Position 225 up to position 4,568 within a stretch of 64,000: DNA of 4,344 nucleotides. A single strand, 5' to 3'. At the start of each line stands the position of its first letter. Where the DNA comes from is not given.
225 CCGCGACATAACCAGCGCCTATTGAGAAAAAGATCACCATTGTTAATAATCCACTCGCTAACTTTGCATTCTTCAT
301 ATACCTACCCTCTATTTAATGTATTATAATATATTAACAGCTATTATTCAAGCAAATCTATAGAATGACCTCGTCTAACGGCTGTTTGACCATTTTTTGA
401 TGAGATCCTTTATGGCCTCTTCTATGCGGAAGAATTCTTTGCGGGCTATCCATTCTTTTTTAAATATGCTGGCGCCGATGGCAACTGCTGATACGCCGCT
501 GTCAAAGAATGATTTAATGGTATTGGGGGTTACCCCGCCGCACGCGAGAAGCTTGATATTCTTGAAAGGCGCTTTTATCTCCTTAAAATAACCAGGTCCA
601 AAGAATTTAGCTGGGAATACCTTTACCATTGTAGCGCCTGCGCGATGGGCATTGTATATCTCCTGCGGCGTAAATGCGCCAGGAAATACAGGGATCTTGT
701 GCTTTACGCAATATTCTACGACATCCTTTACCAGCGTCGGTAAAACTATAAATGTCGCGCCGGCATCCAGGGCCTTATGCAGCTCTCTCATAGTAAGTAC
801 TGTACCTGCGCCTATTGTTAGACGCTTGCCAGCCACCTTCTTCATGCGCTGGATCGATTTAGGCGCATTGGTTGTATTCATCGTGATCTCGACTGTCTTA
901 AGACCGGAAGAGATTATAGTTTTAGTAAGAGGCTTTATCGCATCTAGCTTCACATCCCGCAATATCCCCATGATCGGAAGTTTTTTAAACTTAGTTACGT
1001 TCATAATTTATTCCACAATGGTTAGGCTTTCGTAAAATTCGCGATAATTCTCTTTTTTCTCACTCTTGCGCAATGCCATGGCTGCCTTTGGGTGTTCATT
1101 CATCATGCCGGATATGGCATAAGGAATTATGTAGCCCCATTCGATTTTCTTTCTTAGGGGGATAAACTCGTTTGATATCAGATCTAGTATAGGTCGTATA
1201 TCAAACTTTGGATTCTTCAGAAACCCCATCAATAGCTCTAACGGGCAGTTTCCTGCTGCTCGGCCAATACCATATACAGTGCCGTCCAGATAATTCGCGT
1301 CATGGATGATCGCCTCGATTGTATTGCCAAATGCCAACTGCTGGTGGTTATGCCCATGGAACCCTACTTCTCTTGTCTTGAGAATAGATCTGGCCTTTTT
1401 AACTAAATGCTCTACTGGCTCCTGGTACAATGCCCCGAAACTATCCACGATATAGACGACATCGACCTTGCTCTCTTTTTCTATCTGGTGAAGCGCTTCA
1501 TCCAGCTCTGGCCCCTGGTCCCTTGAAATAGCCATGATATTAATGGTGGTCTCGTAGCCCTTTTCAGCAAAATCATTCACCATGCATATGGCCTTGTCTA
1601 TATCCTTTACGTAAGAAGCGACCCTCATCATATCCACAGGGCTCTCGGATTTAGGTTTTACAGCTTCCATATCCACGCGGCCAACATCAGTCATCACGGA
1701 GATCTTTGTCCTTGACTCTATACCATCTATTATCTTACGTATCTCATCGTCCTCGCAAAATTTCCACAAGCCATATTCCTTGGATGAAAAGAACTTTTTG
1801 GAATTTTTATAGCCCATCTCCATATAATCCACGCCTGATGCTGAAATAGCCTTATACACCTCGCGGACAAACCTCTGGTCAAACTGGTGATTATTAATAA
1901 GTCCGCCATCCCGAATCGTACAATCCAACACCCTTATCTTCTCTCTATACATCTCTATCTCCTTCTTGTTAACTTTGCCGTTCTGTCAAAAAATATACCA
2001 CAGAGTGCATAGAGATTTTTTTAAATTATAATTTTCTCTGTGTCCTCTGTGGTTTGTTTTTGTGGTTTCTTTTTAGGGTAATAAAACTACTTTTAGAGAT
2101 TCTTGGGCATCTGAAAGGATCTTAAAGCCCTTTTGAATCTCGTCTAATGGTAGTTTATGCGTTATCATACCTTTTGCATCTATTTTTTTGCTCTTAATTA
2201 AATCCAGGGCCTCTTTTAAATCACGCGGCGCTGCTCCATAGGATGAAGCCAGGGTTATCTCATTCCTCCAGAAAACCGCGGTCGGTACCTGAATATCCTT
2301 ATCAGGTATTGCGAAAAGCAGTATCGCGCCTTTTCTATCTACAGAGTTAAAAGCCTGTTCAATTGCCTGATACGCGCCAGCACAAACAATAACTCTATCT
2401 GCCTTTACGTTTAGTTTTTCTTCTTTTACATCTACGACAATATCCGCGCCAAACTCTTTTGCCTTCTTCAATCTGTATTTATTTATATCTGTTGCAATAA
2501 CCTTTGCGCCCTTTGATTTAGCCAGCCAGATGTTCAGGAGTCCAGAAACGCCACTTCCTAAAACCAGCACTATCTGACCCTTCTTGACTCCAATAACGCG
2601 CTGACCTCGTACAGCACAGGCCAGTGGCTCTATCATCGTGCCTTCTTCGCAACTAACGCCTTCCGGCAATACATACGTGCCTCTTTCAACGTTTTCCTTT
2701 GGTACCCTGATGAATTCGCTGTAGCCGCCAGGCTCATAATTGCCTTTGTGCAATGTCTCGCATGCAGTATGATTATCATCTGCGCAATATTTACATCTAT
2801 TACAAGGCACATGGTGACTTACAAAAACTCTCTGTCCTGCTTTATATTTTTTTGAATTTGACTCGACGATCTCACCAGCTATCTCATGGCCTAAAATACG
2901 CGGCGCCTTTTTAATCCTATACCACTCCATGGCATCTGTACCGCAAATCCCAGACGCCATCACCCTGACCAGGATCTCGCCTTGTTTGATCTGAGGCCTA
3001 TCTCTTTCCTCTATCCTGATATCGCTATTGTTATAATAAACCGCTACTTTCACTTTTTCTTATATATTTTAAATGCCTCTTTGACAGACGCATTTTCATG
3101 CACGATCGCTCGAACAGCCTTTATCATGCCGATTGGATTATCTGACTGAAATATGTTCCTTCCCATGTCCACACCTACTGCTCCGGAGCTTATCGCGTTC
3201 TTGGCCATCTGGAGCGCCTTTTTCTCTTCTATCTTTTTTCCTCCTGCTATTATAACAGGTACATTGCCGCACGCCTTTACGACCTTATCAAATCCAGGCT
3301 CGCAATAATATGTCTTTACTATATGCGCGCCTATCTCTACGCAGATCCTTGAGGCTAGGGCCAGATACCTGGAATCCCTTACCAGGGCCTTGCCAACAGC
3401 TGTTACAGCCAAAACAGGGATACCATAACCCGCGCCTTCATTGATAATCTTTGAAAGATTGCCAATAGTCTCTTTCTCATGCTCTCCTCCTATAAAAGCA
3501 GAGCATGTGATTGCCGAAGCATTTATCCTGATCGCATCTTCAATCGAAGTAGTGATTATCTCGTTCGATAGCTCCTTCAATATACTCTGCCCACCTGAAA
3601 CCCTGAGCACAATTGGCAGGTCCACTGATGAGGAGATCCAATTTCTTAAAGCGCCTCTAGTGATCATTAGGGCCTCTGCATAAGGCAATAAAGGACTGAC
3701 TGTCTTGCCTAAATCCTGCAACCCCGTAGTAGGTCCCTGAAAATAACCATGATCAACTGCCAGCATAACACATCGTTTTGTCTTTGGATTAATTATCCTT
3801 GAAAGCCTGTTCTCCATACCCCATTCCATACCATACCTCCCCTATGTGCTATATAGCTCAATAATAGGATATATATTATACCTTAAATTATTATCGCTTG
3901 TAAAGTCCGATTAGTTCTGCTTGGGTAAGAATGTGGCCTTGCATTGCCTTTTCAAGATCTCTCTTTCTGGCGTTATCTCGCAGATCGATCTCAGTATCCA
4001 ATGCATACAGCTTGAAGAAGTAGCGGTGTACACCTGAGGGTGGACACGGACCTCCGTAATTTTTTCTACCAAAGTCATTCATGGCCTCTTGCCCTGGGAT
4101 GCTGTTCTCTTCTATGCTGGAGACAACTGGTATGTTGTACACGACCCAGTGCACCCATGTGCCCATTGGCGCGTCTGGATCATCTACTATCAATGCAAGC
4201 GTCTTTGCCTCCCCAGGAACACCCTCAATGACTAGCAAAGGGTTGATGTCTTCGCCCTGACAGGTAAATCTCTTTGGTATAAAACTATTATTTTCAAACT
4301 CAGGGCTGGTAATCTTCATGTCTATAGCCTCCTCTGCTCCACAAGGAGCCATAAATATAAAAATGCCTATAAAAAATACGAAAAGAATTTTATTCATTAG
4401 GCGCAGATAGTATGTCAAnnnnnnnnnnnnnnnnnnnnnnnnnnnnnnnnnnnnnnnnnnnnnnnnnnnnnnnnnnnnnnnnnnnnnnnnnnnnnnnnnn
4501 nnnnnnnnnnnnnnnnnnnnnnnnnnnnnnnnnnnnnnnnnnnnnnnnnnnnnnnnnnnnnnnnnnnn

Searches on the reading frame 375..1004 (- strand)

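Call 79: search_protein_families(library=pfam, proteins=[window:375-1004:-], max_evalue=0.0001)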
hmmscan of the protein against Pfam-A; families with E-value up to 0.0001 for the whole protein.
window:375-1004:- (209 aa): 2 families
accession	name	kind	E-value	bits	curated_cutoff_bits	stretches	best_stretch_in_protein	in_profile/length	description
PF01081.25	Aldolase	-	4.7e-39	134.3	27.8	1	5-195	4-194/196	KDPG and KHG aldolase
PF02581.23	TMP-TENI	-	3.4e-05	23.7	27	0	125-179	127-179/180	Thiamine monophosphate synthase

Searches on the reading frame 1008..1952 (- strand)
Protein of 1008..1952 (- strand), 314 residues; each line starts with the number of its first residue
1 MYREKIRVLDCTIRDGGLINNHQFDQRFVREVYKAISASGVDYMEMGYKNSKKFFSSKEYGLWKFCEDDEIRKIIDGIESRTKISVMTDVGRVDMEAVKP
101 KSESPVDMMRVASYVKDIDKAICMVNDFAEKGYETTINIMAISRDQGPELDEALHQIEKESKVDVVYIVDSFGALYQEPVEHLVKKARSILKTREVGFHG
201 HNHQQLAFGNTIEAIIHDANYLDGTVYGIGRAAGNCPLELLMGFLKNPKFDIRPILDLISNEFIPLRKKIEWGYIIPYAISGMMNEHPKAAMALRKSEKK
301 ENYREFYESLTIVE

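Call 70: find_encoding_contigs(protein=window:1008-1952:-, flank=10000, max_places=1)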
Protein window:1008-1952:- (314 aa): no gene with exactly this product is on record in the collection.

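Call 79: search_protein_families(library=pfam, proteins=[window:1008-1952:-], max_evalue=0.0001)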
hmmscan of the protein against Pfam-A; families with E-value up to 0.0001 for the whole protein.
window:1008-1952:- (314 aa): 1 family
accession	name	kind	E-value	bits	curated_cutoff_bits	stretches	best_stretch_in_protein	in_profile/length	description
PF00682.25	HMGL-like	-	3.3e-20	73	29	1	6-248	2-242/260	HMGL-like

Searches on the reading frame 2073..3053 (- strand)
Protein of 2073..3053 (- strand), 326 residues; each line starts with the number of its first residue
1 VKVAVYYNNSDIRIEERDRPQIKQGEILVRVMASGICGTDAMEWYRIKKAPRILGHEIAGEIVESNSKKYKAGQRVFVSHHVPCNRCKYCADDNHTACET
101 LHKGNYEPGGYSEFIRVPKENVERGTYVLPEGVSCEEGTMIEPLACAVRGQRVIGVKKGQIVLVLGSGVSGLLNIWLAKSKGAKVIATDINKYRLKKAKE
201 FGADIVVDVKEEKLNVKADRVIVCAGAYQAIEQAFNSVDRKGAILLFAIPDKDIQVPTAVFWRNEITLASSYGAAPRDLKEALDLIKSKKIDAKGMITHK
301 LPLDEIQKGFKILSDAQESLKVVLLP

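Call 79: search_protein_families(library=pfam, proteins=[window:2073-3053:-], max_evalue=0.0001)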
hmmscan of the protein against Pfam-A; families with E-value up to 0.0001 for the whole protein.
window:2073-3053:- (326 aa): 4 families
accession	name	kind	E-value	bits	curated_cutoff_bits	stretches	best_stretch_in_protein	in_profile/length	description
PF08240.17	ADH_N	-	2.3e-23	82.8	23.5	1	24-122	2-99/104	Alcohol dehydrogenase GroES-like domain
PF00107.32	ADH_zinc_N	-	4.6e-21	75.6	31.8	1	171-287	3-128/129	Zinc-binding dehydrogenase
PF01262.27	AlaDh_PNT_C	-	3.7e-08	33.5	23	1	153-213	23-84/214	Alanine dehydrogenase/PNT, C-terminal domain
PF16912.11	Glu_dehyd_C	-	3.1e-07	30.5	34.9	1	159-324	31-209/211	Glucose dehydrogenase C-terminus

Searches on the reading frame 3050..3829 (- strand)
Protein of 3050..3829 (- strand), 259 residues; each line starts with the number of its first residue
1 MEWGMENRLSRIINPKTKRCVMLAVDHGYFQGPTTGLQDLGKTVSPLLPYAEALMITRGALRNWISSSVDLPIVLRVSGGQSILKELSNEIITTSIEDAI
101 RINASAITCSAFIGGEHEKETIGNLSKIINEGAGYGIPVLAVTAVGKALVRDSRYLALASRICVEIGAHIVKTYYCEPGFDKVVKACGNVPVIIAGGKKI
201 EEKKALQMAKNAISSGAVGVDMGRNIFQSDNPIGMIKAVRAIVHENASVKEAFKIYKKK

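Call 79: search_protein_families(library=pfam, proteins=[window:3050-3829:-], max_evalue=0.0001)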
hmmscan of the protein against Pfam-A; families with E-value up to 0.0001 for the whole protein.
window:3050-3829:- (259 aa): 1 family
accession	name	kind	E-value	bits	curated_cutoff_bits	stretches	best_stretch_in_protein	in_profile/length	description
PF01791.15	DeoC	-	1.2e-20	74.6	23.8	1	20-229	1-229/229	DeoC/LacD family aldolase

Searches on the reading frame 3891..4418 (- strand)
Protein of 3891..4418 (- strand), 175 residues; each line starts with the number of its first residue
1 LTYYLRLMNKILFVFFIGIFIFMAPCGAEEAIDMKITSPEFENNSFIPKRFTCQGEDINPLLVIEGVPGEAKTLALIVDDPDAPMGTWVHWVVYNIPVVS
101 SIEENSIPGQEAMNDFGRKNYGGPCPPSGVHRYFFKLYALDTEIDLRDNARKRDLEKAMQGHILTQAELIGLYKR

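Call 79: search_protein_families(library=pfam, proteins=[window:3891-4418:-], max_evalue=0.0001)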
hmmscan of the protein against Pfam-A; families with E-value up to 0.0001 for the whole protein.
window:3891-4418:- (175 aa): 1 family
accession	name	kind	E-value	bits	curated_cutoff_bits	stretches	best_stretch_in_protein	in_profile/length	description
PF01161.25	PBP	-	1.8e-40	138.9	24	1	47-173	2-135/135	Phosphatidylethanolamine-binding protein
